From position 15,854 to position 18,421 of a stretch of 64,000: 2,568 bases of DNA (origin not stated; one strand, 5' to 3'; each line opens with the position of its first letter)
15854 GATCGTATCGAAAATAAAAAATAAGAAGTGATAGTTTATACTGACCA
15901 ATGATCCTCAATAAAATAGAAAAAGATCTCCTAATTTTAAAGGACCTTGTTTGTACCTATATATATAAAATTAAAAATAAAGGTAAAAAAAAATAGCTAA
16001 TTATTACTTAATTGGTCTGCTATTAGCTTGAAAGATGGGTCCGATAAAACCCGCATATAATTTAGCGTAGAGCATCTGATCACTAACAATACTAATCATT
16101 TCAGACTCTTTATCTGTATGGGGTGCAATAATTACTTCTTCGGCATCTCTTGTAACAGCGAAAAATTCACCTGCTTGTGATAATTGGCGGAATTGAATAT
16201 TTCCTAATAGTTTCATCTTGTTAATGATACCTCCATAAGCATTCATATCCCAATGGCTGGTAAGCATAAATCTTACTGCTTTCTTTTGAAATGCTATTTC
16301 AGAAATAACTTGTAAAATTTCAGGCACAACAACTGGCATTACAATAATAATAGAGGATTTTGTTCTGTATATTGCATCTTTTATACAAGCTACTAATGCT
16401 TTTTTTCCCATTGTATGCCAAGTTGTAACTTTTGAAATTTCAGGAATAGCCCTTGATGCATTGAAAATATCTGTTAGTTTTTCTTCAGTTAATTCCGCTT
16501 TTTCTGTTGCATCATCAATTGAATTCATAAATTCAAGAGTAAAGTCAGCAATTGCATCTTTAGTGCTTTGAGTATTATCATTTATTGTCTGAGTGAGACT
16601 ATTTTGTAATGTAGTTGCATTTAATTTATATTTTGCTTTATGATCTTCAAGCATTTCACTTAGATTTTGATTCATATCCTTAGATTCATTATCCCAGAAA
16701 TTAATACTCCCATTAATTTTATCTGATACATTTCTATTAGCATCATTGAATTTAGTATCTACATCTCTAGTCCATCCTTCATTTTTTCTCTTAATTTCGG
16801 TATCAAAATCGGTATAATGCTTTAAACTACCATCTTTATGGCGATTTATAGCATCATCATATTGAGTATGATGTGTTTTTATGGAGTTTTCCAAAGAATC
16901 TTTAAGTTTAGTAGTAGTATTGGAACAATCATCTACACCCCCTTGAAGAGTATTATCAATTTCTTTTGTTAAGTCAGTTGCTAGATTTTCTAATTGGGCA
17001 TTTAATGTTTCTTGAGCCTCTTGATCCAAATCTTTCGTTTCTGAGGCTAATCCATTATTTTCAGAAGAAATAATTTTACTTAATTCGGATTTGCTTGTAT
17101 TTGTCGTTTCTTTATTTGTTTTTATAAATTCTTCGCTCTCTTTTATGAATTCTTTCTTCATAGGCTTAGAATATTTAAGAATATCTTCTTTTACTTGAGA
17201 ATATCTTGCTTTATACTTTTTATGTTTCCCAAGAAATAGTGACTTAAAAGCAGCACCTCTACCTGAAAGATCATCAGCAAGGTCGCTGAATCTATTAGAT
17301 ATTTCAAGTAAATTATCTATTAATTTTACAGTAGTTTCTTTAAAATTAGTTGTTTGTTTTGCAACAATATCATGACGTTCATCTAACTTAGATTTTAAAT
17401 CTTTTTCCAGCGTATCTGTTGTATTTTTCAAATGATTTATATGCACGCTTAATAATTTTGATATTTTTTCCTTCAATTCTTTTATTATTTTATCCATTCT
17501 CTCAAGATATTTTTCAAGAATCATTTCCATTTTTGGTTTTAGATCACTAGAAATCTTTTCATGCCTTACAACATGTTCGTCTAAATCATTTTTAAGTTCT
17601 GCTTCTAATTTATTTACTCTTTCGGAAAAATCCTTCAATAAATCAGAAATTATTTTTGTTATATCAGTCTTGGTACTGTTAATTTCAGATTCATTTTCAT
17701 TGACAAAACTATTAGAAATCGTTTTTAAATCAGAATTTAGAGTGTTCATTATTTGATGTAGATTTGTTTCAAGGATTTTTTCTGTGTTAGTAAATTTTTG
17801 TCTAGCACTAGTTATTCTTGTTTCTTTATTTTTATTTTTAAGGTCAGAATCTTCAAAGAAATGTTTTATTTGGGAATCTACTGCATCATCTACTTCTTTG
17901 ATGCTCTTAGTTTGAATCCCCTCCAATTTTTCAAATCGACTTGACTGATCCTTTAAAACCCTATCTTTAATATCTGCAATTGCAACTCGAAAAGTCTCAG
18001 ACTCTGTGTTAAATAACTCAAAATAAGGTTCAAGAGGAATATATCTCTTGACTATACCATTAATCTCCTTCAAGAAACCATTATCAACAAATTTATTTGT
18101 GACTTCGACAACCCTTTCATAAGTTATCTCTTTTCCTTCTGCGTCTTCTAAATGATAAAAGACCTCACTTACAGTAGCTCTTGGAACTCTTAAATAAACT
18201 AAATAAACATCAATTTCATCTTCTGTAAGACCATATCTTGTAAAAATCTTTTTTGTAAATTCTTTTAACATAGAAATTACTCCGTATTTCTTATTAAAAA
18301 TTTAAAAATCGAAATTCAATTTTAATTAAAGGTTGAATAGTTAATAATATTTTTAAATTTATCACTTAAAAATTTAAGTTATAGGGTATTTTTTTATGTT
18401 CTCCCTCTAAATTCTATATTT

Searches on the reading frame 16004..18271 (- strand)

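Call 49: search_protein_families(library=pfam, proteins=[window:16004-18271:-], max_evalue=0.001)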
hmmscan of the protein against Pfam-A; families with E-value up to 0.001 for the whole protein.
window:16004-18271:- (755 aa): 3 families
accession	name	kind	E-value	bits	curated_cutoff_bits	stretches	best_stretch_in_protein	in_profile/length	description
PF01442.23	Apolipoprotein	-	1.1e-07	32.2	90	2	170-321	30-181/190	Apolipoprotein A1/A4/E domain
PF01978.25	TrmB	-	0.00013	22.1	25.6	1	12-82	3-67/68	Sugar-specific transcriptional regulator TrmB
PF02601.20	Exonuc_VII_L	-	0.0007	19.6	35.9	0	208-319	142-253/315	Exonuclease VII, large subunit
